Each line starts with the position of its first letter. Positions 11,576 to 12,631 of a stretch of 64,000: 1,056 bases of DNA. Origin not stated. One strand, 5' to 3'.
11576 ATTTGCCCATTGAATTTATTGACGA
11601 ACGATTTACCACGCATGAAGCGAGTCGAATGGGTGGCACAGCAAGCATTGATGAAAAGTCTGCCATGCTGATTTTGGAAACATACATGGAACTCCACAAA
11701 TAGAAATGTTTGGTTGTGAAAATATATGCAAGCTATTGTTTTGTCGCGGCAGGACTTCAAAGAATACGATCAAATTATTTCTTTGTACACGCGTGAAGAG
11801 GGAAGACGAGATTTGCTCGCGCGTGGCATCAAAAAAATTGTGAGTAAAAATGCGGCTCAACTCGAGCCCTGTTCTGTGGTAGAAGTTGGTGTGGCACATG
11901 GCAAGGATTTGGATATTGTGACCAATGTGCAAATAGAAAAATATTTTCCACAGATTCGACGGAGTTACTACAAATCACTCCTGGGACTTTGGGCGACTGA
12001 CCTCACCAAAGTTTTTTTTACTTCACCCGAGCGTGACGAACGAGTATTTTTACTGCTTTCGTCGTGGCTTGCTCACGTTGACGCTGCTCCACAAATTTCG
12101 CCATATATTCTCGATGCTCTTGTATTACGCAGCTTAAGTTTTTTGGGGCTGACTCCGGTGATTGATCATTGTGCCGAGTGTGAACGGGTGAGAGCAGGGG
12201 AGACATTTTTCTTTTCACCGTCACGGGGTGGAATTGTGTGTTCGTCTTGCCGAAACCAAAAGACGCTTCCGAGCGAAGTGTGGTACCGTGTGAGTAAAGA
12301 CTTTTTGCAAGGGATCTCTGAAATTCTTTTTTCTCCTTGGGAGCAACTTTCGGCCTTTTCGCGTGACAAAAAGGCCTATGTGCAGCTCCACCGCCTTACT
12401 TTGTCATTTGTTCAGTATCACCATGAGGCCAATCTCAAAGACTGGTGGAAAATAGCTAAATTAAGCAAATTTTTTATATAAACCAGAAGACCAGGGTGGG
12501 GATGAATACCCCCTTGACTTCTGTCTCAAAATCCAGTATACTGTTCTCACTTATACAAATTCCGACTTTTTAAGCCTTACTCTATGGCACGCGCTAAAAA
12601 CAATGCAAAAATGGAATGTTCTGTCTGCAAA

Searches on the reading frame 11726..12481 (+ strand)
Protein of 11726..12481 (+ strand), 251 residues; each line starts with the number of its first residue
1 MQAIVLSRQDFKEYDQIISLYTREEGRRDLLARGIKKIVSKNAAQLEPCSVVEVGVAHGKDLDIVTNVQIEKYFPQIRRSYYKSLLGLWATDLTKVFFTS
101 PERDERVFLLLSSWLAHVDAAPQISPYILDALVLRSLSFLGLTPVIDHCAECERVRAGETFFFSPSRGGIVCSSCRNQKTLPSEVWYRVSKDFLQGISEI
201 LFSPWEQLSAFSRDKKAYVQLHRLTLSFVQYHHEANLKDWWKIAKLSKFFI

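Call 3: search_protein_families(library=pfam, proteins=[window:11726-12481:+], max_evalue=1)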
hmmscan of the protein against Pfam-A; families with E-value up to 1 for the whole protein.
window:11726-12481:+ (251 aa): 5 families
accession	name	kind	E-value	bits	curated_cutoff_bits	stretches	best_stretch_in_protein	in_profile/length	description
PF11967.14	RecO_N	-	2e-16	60.2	27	1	2-73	7-79/80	Recombination protein O N terminal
PF02565.21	RecO_C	-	2.2e-13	50.7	22.1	1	80-239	3-155/157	Recombination protein O C terminal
PF22667.2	Lon_lid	-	0.019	15.1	27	1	15-45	18-47/57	Lon protease AAA+ ATPase lid domain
PF13597.11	NRDD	-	0.027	13.6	26.2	1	136-189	498-539/562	Anaerobic ribonucleoside-triphosphate reductase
PF21889.1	TPR1-like_2nd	-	0.15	12.7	27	0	5-43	82-119/125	TPR1-like, CTLH-containing domain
